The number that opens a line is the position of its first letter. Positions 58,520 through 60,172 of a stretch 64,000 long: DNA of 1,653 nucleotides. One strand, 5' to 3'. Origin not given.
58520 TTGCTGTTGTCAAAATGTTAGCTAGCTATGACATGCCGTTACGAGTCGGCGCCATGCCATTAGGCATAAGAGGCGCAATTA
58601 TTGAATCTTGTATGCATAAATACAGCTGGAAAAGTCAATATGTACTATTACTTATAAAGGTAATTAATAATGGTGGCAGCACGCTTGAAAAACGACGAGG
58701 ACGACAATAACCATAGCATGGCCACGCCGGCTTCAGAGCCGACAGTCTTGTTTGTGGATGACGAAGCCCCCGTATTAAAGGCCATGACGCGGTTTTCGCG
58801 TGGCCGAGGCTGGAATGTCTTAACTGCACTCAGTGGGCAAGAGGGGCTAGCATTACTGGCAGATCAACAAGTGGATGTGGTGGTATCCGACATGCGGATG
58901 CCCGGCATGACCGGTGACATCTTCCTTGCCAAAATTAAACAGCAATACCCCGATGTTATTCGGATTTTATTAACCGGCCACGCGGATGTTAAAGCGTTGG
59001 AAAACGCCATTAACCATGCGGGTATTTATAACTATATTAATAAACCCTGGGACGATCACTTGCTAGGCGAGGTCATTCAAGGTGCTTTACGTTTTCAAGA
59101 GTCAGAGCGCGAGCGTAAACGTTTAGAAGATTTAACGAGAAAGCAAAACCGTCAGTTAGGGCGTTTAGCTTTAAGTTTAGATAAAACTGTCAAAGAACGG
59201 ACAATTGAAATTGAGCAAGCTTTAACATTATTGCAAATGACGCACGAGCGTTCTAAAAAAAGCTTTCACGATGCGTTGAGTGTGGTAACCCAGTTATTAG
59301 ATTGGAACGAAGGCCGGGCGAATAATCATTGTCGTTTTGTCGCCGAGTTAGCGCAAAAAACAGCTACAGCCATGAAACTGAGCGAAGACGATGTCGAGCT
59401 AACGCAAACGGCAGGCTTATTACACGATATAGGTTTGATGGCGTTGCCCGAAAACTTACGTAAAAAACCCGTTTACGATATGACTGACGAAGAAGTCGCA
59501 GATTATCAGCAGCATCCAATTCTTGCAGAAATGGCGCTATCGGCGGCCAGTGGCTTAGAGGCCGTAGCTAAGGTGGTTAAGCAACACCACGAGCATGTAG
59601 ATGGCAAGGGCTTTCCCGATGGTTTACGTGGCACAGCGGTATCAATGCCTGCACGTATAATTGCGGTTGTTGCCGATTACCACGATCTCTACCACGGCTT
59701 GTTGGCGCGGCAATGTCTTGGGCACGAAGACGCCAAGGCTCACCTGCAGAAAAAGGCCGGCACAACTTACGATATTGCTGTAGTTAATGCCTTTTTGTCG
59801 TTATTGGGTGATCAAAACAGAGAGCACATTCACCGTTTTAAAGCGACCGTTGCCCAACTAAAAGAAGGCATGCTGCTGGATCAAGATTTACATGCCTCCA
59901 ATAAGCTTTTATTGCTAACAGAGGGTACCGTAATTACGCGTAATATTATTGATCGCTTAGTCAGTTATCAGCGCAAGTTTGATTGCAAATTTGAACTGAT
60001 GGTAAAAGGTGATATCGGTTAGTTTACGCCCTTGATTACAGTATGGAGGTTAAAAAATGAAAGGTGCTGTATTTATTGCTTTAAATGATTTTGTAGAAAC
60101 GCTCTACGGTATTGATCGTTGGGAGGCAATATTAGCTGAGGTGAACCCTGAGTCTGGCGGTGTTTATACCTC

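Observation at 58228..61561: Nitric-oxide sensing H-NOX/HnoK/HD-GYP module inserted, on the opposite strand, in the middle of an exopolysaccharide biosynthesis locus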

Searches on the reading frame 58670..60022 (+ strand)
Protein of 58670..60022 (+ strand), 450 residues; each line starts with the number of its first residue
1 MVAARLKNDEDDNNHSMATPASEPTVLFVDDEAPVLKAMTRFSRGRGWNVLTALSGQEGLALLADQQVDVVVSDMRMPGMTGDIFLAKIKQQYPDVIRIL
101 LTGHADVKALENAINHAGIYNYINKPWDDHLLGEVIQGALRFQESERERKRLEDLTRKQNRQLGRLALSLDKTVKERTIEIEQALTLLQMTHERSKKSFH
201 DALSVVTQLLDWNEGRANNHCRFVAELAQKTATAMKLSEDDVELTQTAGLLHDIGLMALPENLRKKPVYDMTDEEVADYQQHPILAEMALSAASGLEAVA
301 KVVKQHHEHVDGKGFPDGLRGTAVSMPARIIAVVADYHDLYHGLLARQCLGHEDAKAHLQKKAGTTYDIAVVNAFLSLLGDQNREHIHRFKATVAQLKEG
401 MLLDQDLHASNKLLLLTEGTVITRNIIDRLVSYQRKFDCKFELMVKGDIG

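Call 3: search_protein_families(library=pfam, proteins=[window:58670-60022:+], max_evalue=0.001)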
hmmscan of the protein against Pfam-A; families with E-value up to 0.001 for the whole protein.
window:58670-60022:+ (450 aa): 3 families
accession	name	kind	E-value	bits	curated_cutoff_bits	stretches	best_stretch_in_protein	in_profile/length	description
PF13487.12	HD_5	-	1.6e-33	116.3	27.2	1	205-371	2-170/170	HD domain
PF00072.30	Response_reg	-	7.3e-22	78.1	30.2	1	26-136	1-110/111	Response regulator receiver domain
PF01966.28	HD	-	1.9e-12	47.9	22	1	219-333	3-109/116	HD domain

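Call 4: search_protein_families(library=ncbifam, proteins=[window:58670-60022:+], max_evalue=0.001)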
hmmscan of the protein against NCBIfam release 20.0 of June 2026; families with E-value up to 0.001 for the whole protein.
window:58670-60022:+ (450 aa): 76 families (the best 25 are shown)
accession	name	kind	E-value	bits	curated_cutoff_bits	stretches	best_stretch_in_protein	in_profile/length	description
NF053512.1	nitric_RR_NosR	exception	4.6e-135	450.9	400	1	26-445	1-422/422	response regulator c-di-GMP phosphodiesterase, NosR family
NF006900.1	PRK09390.1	equivalog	1.4e-19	70.4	255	1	22-157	3-137/203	response regulator FixJ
NF011695.0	PRK15115.1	equivalog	1.5e-18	66.8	763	1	25-151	8-133/445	two-component system response regulator GlrR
NF008469.0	PRK11361.1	equivalog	5.2e-18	65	714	1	24-154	5-134/461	acetoacetate metabolism transcriptional regulator AtoC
NF008176.1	PRK10923.1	equivalog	2.3e-16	59.5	620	1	25-146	5-126/469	nitrogen regulation protein NR(I)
NF046020.1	HisKinCckABruc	equivalog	7.1e-16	57.2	1000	1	22-128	748-855/868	cell cycle histidine kinase CckA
TIGR01818.1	ntrC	equivalog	1.2e-15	57.3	558.6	1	26-159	1-133/463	nitrogen regulation protein NR(I)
NF047793.1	ResRegPgtA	equivalog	1.6e-15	56.9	650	1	23-153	5-134/414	two-component system response regulator PgtA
NF052313.1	T9SS_RR_PorX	equivalog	3.2e-15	55.9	300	1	25-203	2-176/513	T9SS response regulator signal transducer PorX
NF045505.1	RR_RssB_Pseudo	equivalog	5.1e-14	52.1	700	1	23-164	5-146/394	two-component system response regulator RssB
NF046026.1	HisKinCckACaul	equivalog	1.6e-12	46.4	1000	1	26-140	561-676/678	cell cycle histidine kinase CckA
NF051870.1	NAssimRespRegNtrX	equivalog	5.6e-12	45.3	600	1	26-165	4-144/452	nitrogen assimilation response regulator NtrX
NF041733.1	resp_reg_CseB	equivalog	1.2e-11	44.5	350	1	25-190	2-160/228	two-component system response regulator CseB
NF045944.1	ResRegRpaBCyano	equivalog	1.7e-11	43.9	330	1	27-172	1-142/229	response regulator transcription factor RpaB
NF007689.0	PRK10365.1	equivalog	2e-11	43.3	760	1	26-144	8-125/441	sigma-54-dependent response regulator transcription factor ZraR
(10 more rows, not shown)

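Call 8: find_homologous_proteins(query=window:58670-60022:+, max_evalue=1e-20)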
Query window:58670-60022:+ (450 aa): 950 proteins with E <= 1e-20 among 8000 candidates; the best 120 are listed.
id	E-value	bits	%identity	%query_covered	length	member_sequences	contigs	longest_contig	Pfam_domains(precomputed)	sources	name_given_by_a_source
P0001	7.7e-296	999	100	100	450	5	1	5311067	PF13487.13,PF01966.29,PF00072.31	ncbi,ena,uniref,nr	ncbi:HD domain-containing phosphohydrolase [Marinagarivorans cellulosilyticus]|uniref:Uncharacterize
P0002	1.2e-262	889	89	98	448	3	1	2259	PF13487.13,PF01966.29,PF00072.31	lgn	-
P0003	8.2e-212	722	73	98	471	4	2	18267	PF13487.13,PF01966.29,PF00072.31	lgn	-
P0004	1.1e-210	718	75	95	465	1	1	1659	PF13487.13,PF01966.29,PF00072.31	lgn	-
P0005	2.7e-207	707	74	95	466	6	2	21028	PF13487.13,PF01966.29,PF00072.31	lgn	-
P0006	1.2e-195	668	71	95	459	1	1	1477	PF13487.13,PF01966.29,PF00072.31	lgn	-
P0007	4.7e-193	660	67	96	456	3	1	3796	PF13487.13,PF01966.29,PF00072.31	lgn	-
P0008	7.6e-192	656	68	94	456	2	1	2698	PF13487.13,PF01966.29,PF00072.31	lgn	-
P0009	6.8e-191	653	67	96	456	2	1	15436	PF13487.13,PF01966.29,PF00072.31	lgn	-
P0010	1.4e-187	642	65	97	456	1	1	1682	PF13487.13,PF01966.29,PF00072.31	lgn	-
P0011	1.4e-186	639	66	95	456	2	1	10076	PF13487.13,PF01966.29,PF00072.31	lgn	-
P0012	2.1e-186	638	66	95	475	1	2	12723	PF13487.13,PF01966.29,PF00072.31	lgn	-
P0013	1.1e-182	626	63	97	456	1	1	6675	PF13487.13,PF01966.29,PF00072.31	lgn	-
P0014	2.3e-174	598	63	95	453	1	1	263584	PF08668.19,PF13487.13,PF01966.29,PF00072.31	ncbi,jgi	jgi:adenylate cyclase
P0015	4.3e-145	502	52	96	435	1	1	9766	PF13487.13,PF00072.31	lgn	-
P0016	1.2e-143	497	52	96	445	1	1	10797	PF13487.13,PF01966.29,PF00072.31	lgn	-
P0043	1.2e-87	313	38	94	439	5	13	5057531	PF13487.13,PF00072.31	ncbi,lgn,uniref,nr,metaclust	ncbi:HD domain-containing phosphohydrolase [Saccharophagus degradans]|uniref:Response regulator rece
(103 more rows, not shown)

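Call 9: find_encoding_contigs(protein=P0001, flank=10000, max_places=3)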
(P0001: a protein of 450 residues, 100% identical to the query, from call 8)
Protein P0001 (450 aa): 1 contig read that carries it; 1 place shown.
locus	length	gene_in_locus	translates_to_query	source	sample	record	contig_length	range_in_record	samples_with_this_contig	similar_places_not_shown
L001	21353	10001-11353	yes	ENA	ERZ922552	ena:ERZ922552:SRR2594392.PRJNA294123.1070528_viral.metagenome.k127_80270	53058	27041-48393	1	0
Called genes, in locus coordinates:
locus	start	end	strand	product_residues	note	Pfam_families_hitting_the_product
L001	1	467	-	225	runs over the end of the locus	PF01168:Ala_racemase_N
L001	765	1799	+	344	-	PF00437:T2SSE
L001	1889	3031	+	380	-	PF00437:T2SSE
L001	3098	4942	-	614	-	PF13506:Glyco_transf_21 (weak), PF13641:Glyco_tranf_2_3, PF00535:Glycos_transf_2, PF02397:Bac_transf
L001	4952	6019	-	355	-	PF13439:Glyco_transf_4, PF20706:GT4-conflict (weak), PF00534:Glycos_transf_1, PF13692:Glyco_trans_1_4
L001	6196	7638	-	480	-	PF13807:GNVR (weak)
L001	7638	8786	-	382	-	PF00534:Glycos_transf_1 (weak), PF13692:Glyco_trans_1_4 (weak)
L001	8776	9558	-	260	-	PF14602:Hexapep_2 (faint), PF00132:Hexapep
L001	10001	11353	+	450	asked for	PF00072:Response_reg, PF13487:HD_5, PF01966:HD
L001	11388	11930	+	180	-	PF07700:HNOB, PF02830:V4R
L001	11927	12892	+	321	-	PF02518:HATPase_c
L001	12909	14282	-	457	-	PF04932:Wzy_C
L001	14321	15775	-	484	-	PF01943:Polysacc_synt, PF13440:Polysacc_synt_3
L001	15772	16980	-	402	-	PF00534:Glycos_transf_1, PF13692:Glyco_trans_1_4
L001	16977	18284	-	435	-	PF13439:Glyco_transf_4, PF13579:Glyco_trans_4_4 (weak), PF00534:Glycos_transf_1, PF13692:Glyco_trans_1_4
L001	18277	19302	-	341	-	PF13439:Glyco_transf_4, PF13579:Glyco_trans_4_4, PF00534:Glycos_transf_1, PF13692:Glyco_trans_1_4, PF20706:GT4-conflict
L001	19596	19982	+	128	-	PF01124:MAPEG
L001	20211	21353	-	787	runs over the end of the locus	PF08461:WHD_RNase_R (weak), PF08206:OB_RNB, PF17876:CSD2, PF00773:RNB, PF00575:S1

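Call 12: find_encoding_contigs(protein=P0005, flank=10000, max_places=2)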
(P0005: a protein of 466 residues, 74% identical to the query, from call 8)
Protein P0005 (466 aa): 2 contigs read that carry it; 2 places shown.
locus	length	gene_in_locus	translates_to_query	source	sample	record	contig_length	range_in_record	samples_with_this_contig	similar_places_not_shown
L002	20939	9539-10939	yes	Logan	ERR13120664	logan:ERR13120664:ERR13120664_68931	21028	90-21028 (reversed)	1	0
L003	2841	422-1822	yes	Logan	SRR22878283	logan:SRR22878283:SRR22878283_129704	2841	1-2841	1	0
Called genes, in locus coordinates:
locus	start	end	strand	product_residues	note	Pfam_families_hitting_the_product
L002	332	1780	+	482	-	PF03009:GDPD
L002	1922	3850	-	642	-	PF00535:Glycos_transf_2, PF13641:Glyco_tranf_2_3, PF02397:Bac_transf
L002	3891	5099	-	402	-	PF13439:Glyco_transf_4, PF20706:GT4-conflict, PF00534:Glycos_transf_1, PF13692:Glyco_trans_1_4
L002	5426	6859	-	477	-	PF13807:GNVR (weak)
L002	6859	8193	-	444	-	PF00534:Glycos_transf_1 (faint)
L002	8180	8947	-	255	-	PF25084:LbH_EIF2B (faint), PF00132:Hexapep (weak)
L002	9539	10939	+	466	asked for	PF00072:Response_reg, PF13487:HD_5, PF01966:HD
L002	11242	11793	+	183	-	PF07700:HNOB, PF02830:V4R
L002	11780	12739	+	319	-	PF14501:HATPase_c_5 (faint), PF02518:HATPase_c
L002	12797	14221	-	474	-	PF04932:Wzy_C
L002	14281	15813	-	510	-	PF01943:Polysacc_synt, PF13440:Polysacc_synt_3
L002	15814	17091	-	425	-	PF00534:Glycos_transf_1, PF13692:Glyco_trans_1_4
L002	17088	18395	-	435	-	PF13439:Glyco_transf_4, PF00534:Glycos_transf_1, PF13692:Glyco_trans_1_4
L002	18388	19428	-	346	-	PF13439:Glyco_transf_4, PF13579:Glyco_trans_4_4, PF00534:Glycos_transf_1, PF13692:Glyco_trans_1_4, PF20706:GT4-conflict (weak)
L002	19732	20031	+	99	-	-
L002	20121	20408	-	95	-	-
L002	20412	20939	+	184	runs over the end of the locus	PF01965:DJ-1_PfpI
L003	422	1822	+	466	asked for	PF00072:Response_reg, PF13487:HD_5, PF01966:HD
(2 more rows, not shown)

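Call 13: find_encoding_contigs(protein=P0014, flank=10000, max_places=2)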
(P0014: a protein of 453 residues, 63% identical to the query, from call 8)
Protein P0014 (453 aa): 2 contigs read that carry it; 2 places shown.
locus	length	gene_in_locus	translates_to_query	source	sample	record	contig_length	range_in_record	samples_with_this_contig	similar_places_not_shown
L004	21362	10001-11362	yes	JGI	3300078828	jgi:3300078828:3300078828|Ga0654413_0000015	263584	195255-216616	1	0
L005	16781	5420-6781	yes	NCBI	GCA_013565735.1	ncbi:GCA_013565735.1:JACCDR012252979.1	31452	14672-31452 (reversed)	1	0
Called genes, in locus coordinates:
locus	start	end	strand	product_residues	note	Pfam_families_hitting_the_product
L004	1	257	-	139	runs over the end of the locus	PF04386:SspB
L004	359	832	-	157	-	PF02556:SecB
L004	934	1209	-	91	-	PF00462:Glutaredoxin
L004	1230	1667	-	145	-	PF00581:Rhodanese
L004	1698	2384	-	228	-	PF00702:Hydrolase, PF12710:HAD (weak), PF13419:HAD_2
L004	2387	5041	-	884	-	-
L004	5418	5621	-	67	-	PF02599:CsrA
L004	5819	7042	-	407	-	PF00696:AA_kinase, PF01842:ACT (faint), PF22468:ACT_9 (weak), PF13840:ACT_7, PF22468:ACT_9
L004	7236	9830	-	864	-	PF01411:tRNA-synt_2c, PF07973:tRNA_SAD, PF02272:DHHA1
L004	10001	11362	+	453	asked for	PF00072:Response_reg, PF08668:HDOD (weak), PF13487:HD_5, PF01966:HD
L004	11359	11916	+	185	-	PF07700:HNOB, PF02830:V4R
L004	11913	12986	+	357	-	PF02518:HATPase_c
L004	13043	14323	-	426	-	PF03453:MoeA_N, PF00994:MoCF_biosynth, PF03454:MoeA_C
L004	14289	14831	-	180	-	PF00994:MoCF_biosynth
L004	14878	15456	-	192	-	PF00881:Nitroreductase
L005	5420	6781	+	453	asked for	PF00072:Response_reg, PF08668:HDOD (weak), PF13487:HD_5, PF01966:HD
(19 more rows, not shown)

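Call 14: find_encoding_contigs(protein=P0009, flank=10000, max_places=2)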
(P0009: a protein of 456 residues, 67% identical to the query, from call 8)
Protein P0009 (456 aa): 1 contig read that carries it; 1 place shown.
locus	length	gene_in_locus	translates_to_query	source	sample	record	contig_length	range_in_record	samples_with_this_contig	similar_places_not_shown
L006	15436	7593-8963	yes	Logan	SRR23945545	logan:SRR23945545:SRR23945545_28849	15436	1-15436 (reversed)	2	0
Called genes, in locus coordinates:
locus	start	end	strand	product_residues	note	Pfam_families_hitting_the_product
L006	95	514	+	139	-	-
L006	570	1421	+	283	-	PF02129:Peptidase_S15, PF20434:BD-FAE (faint), PF07859:Abhydrolase_3 (weak), PF12697:Abhydrolase_6 (weak), PF00326:Peptidase_S9, PF01738:DLH, PF05448:AXE1, PF08840:BAAT_C (weak)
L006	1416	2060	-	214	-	PF05724:TPMT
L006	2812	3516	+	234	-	PF03372:Exo_endo_phos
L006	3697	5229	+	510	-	PF13091:PLDc_2, PF00614:PLDc (faint), PF13091:PLDc_2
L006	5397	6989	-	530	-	-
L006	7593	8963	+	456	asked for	PF00072:Response_reg, PF13487:HD_5, PF01966:HD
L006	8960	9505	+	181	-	PF07700:HNOB, PF02830:V4R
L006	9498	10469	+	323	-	PF00512:HisKA (faint), PF02518:HATPase_c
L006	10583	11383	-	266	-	PF09619:YscW, PF03724:META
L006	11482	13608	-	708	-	PF05170:AsmA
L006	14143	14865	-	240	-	PF22435:MRM3-like_sub_bind, PF00588:SpoU_methylase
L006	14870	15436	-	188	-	?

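Call 15: find_encoding_contigs(protein=P0012, flank=10000, max_places=2)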
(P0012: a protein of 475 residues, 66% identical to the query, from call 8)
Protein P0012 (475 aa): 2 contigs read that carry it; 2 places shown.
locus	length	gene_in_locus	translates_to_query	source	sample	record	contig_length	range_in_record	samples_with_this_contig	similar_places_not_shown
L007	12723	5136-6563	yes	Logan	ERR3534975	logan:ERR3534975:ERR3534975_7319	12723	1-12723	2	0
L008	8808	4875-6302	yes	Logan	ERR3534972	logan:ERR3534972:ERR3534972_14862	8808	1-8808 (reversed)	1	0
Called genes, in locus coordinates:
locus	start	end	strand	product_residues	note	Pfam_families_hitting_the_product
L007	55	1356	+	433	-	PF03372:Exo_endo_phos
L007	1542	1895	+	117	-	-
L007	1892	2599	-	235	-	PF12973:Cupin_7, PF07883:Cupin_2 (faint), PF12973:Cupin_7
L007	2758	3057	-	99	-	PF00106:adh_short, PF13561:adh_short_C2, PF23441:SDR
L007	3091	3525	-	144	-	PF00106:adh_short, PF08659:KR, PF13561:adh_short_C2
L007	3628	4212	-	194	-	PF00440:TetR_N, PF16925:TetR_C_13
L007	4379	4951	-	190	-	PF00376:MerR (weak), PF12728:HTH_17, PF00072:Response_reg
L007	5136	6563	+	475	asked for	PF00072:Response_reg, PF13487:HD_5, PF01966:HD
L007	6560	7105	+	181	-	PF07700:HNOB, PF02830:V4R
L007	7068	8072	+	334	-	PF02518:HATPase_c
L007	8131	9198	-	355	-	PF01436:NHL (faint)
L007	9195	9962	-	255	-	PF05721:PhyH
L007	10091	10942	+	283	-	PF09339:HTH_IclR, PF01614:IclR_C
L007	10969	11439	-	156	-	-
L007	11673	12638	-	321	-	PF04116:FA_hydroxylase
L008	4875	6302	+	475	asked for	PF00072:Response_reg, PF13487:HD_5, PF01966:HD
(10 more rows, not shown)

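Call 16: find_encoding_contigs(protein=P0016, flank=10000, max_places=2)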
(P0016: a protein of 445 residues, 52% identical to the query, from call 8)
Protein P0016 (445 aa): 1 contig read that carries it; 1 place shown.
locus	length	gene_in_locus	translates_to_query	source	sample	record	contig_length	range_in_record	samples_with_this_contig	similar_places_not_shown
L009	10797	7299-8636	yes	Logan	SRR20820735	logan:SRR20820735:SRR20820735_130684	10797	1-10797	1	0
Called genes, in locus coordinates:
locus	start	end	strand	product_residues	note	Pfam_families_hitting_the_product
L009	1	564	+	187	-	?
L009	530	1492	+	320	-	PF07549:Sec_GG, PF02355:SecD_SecF_C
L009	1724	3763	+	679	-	PF00989:PAS (weak), PF08447:PAS_3, PF13426:PAS_9 (faint), PF08447:PAS_3, PF00512:HisKA, PF02518:HATPase_c, PF00072:Response_reg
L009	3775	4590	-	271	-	PF00459:Inositol_P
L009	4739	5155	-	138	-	PF04940:BLUF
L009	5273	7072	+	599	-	PF02518:HATPase_c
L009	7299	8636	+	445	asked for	PF00072:Response_reg, PF13487:HD_5, PF01966:HD (weak)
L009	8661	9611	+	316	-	PF00512:HisKA (faint), PF02518:HATPase_c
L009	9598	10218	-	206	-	PF12728:HTH_17, PF00072:Response_reg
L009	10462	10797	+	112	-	?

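Call 17: find_encoding_contigs(protein=P0003, flank=10000, max_places=3)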
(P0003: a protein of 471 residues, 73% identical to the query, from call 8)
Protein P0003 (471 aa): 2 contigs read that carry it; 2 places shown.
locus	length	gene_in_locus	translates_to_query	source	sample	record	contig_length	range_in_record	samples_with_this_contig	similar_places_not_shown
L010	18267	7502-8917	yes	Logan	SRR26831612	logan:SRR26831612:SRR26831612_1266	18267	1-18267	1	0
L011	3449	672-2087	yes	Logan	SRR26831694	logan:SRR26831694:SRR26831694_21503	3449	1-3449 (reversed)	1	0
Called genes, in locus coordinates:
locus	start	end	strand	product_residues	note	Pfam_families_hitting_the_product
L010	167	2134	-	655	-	PF00535:Glycos_transf_2, PF13641:Glyco_tranf_2_3, PF02397:Bac_transf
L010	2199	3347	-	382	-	PF13439:Glyco_transf_4, PF00534:Glycos_transf_1, PF13692:Glyco_trans_1_4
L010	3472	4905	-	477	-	-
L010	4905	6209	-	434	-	PF00534:Glycos_transf_1 (weak), PF13524:Glyco_trans_1_2 (weak)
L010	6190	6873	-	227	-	PF00132:Hexapep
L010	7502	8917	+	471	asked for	PF00072:Response_reg, PF13487:HD_5, PF01966:HD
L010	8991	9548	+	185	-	PF07700:HNOB, PF02830:V4R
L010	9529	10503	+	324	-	PF02518:HATPase_c, PF14501:HATPase_c_5 (weak)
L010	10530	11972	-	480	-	PF04932:Wzy_C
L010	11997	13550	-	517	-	PF01943:Polysacc_synt, PF13440:Polysacc_synt_3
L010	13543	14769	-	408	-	PF00534:Glycos_transf_1, PF13692:Glyco_trans_1_4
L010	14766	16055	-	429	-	PF13439:Glyco_transf_4, PF00534:Glycos_transf_1, PF13692:Glyco_trans_1_4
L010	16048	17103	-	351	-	PF13439:Glyco_transf_4, PF13579:Glyco_trans_4_4, PF00534:Glycos_transf_1, PF13692:Glyco_trans_1_4, PF20706:GT4-conflict (weak)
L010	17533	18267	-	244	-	?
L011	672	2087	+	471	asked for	PF00072:Response_reg, PF13487:HD_5, PF01966:HD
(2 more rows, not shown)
